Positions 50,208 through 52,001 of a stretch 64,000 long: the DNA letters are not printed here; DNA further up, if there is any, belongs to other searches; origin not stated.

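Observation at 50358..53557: Apparent -1 frameshift joining two structural ORFs at an A5 run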

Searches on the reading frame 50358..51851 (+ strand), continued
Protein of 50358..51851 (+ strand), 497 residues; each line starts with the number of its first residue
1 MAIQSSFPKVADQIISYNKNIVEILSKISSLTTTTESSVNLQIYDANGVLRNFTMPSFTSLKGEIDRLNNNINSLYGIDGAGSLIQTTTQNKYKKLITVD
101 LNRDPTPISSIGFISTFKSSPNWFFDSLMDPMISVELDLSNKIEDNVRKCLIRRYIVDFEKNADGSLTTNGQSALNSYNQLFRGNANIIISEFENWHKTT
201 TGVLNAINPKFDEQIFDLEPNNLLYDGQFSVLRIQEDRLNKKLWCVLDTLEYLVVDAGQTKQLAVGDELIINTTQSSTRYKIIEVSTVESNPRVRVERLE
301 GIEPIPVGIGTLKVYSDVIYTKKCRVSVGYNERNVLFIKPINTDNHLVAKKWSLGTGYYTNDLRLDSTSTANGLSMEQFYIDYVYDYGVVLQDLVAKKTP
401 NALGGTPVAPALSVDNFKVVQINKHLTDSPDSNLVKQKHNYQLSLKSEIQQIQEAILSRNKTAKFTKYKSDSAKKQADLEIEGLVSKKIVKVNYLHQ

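Call 36: get_annotated_region(hit=H13, flank=5000)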
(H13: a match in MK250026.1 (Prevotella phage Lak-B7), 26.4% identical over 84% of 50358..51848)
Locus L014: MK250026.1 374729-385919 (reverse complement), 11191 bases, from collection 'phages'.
description: MAG: Prevotella phage Lak-B7, complete genome.
organism: Prevotella phage Lak-B7 (NCBI taxid 2491289)
taxonomy: Viruses; Duplodnaviria; Heunggongvirae; Uroviricota; Caudoviricetes
host: Prevotella sp.; source: baboon feces; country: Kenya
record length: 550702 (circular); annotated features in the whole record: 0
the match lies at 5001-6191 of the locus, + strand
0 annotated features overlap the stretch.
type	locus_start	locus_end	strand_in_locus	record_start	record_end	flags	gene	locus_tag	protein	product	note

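Call 38: find_homologous_proteins(query=window:50358-51848:+, max_evalue=0.00001)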
Query window:50358-51848:+ (497 aa): 92 proteins with E <= 0.00001 among 8000 candidates.
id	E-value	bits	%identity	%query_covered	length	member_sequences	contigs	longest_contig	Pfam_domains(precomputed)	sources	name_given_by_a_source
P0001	6.2e-239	811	71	98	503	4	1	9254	-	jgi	-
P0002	2.4e-229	780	72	93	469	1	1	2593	-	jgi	jgi:hypothetical protein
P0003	2.0e-225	767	70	97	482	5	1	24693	-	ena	-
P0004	1.2e-224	764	69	98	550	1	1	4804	-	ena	-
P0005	7.8e-219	745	67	98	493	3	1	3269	-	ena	-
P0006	1.6e-218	744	66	98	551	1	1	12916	-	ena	-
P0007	6.2e-218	742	67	98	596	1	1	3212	-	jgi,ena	-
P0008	7.3e-217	739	66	100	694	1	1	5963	-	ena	-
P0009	7.6e-217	739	67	98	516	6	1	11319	-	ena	-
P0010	8.5e-213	725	65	97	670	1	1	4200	-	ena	-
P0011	1.6e-202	691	62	97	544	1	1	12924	-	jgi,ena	-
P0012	1.6e-202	691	62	97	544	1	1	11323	-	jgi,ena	-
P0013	1.1e-198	679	60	100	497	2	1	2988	-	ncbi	-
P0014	3.0e-198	677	61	100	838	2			-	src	-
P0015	4.2e-194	664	59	99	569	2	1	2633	-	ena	-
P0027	5.7e-144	498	54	81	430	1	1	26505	-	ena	-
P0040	8.5e-115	402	46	93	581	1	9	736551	-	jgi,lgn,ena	jgi:hypothetical protein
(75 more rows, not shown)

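Call 44: search_protein_families(library=pfam, proteins=[window:50358-51821:+], max_evalue=0.1)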
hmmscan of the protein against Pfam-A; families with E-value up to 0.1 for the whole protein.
window:50358-51821:+ (488 aa): 0 families

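Call 87: find_encoding_contigs(protein=P0003, flank=4000, max_places=3)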
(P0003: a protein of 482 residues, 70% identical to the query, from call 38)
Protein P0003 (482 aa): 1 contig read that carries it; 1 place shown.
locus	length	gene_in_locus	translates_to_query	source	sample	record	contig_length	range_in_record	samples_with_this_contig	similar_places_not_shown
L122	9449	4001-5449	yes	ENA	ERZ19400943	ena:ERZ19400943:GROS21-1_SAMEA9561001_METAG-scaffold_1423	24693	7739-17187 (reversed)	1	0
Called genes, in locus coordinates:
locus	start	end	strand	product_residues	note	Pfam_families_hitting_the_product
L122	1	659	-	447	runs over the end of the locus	PF26128:Gad2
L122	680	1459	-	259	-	PF04542:Sigma70_r2, PF08281:Sigma70_r4_2, PF04545:Sigma70_r4 (faint)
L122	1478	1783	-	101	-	-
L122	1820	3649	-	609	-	PF01653:DNA_ligase_aden, PF03120:OB_DNA_ligase, PF00533:BRCT, PF12738:PTCB-BRCT (faint)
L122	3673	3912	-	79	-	-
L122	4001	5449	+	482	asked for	-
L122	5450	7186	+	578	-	-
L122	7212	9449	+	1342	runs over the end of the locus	-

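Call 88: find_encoding_contigs(protein=P0002, flank=4000, max_places=3)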
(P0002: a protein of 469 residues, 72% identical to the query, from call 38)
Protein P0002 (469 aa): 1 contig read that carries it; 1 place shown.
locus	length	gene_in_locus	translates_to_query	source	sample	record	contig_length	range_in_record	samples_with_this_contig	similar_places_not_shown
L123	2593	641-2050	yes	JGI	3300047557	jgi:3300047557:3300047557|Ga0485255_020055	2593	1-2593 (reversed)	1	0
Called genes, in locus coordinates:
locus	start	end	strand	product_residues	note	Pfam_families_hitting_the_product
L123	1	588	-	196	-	?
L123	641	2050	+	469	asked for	-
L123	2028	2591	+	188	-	?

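Call 91: find_encoding_contigs(protein=P0001, flank=2500, max_places=2)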
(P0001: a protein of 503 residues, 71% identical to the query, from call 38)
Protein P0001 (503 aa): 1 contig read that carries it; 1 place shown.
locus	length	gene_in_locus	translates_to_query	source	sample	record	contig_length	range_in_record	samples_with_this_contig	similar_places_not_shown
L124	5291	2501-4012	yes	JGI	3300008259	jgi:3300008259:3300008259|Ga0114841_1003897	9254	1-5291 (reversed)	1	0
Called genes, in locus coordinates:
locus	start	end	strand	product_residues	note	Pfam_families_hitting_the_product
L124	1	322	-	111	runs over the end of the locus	-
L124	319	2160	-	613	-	PF01653:DNA_ligase_aden, PF03120:OB_DNA_ligase, PF00533:BRCT, PF12738:PTCB-BRCT (weak)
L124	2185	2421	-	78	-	-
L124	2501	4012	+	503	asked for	-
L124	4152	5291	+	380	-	?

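Call 92: find_encoding_contigs(protein=P0006, flank=2500, max_places=2)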
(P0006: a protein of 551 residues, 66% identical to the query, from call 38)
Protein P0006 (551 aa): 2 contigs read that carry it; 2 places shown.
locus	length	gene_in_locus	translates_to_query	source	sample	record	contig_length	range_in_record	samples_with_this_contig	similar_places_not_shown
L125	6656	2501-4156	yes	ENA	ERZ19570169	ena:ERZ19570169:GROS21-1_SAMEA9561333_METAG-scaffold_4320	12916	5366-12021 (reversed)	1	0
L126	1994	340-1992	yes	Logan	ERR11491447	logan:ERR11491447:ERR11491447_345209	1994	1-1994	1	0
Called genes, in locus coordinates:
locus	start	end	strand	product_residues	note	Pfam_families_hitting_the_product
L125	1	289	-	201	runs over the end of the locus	-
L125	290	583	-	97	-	-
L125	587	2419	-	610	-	PF01653:DNA_ligase_aden, PF03120:OB_DNA_ligase, PF00533:BRCT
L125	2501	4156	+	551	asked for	-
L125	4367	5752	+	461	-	-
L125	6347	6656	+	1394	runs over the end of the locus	-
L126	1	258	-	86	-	?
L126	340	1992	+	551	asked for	?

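Call 93: find_encoding_contigs(protein=P0009, flank=2500, max_places=2)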
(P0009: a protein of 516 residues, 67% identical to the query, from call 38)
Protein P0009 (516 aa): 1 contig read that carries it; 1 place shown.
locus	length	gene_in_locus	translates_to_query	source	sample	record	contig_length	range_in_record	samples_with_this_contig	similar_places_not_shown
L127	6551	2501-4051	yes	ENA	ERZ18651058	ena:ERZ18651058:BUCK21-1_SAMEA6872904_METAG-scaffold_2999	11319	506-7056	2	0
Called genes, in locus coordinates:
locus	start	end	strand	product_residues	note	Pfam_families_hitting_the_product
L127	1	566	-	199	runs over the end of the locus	-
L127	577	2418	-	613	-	PF01653:DNA_ligase_aden, PF03120:OB_DNA_ligase, PF00533:BRCT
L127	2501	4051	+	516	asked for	-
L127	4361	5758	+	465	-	-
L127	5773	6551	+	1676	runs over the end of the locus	-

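Call 94: find_encoding_contigs(protein=P0011, flank=2500, max_places=2)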
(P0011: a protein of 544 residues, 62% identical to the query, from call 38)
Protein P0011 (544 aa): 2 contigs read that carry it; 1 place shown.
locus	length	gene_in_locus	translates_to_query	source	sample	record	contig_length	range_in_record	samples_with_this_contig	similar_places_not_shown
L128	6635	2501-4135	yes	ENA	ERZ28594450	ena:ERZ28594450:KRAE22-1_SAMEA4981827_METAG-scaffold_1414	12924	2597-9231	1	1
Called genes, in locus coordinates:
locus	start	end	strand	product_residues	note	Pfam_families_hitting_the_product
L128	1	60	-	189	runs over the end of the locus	-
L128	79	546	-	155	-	-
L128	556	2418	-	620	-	PF01653:DNA_ligase_aden, PF03120:OB_DNA_ligase, PF00533:BRCT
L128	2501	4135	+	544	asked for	-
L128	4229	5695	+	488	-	-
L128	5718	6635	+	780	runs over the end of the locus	-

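Call 95: find_encoding_contigs(protein=P0027, flank=2500, max_places=2)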
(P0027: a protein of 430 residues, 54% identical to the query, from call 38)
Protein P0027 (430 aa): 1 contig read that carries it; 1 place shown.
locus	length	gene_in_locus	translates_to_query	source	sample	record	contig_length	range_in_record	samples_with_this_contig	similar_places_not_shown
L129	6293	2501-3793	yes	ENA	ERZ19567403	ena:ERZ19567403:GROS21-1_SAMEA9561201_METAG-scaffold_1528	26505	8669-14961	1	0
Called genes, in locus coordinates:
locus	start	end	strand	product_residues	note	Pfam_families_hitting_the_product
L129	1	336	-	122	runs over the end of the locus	-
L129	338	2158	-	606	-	PF01653:DNA_ligase_aden, PF03120:OB_DNA_ligase, PF00533:BRCT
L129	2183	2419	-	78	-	-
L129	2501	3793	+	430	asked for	-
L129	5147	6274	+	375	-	-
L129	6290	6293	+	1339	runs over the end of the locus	-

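Call 98: find_encoding_contigs(protein=P0040, flank=3000, max_places=3)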
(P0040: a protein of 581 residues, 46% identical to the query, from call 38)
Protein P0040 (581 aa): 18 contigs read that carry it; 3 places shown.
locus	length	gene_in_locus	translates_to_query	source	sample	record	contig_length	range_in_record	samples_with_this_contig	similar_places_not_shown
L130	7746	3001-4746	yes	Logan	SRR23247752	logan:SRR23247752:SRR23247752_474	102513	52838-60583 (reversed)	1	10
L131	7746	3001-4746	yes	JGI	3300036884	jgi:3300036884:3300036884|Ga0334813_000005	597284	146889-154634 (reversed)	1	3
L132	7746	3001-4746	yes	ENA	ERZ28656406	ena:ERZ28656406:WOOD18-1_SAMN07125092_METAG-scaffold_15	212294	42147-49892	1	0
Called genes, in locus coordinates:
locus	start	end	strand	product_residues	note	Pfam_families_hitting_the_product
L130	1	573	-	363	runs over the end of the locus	-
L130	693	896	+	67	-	-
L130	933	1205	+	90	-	-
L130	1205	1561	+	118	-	-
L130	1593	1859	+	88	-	-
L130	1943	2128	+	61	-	-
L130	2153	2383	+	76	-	-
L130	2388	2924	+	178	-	-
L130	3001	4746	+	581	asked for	-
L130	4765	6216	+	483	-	-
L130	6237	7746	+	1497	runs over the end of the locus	-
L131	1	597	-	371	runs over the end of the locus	-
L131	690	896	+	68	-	-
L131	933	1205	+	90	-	-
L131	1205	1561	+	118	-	-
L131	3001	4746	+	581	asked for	-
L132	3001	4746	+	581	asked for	-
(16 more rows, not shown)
